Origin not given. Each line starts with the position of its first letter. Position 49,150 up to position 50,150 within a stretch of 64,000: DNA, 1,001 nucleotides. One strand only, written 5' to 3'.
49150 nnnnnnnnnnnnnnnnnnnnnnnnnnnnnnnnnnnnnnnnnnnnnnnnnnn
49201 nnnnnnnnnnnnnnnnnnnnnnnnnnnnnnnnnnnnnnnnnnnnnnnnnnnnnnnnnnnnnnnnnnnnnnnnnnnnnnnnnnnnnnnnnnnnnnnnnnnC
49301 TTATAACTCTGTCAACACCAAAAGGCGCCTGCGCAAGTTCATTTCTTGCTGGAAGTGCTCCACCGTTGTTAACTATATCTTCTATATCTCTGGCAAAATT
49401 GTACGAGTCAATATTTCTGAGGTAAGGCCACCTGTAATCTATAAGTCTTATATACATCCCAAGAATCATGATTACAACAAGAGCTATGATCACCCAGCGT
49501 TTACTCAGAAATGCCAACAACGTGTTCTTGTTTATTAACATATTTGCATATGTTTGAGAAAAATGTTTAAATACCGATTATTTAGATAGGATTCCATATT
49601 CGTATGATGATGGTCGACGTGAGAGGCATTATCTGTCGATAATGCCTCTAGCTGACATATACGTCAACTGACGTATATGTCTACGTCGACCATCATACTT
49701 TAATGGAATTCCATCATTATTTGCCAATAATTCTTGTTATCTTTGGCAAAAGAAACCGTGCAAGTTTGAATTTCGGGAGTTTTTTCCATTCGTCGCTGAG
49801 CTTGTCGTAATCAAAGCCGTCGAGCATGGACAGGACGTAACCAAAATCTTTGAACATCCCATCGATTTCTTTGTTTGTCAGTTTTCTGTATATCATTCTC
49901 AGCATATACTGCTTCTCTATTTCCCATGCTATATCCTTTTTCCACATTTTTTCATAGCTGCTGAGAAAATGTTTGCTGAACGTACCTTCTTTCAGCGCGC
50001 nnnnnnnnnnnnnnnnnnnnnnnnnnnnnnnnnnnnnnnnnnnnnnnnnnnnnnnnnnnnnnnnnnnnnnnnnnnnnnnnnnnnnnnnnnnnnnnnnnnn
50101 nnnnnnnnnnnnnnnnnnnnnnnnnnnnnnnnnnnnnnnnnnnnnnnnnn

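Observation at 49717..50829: Geranylgeranyl-reductase paralog positioned next to aglB: candidate dolichol reductase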

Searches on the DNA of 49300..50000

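Call 69: search_rna_families(source=window, start=49300, end=50000, threshold=evalue, max_evalue=1)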
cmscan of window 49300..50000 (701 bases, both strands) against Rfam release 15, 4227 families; matches with E-value up to 1: 2.
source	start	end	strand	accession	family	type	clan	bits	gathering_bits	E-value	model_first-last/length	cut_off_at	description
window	49897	49966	-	RF00376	HIV_GSL3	Cis-reg;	-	22.2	42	0.2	1-84/84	no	HIV gag stem loop 3 (GSL3)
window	49860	49912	-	RF03036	osmY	Gene; sRNA;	-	17.5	46.9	0.22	1-72/72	no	osmY RNA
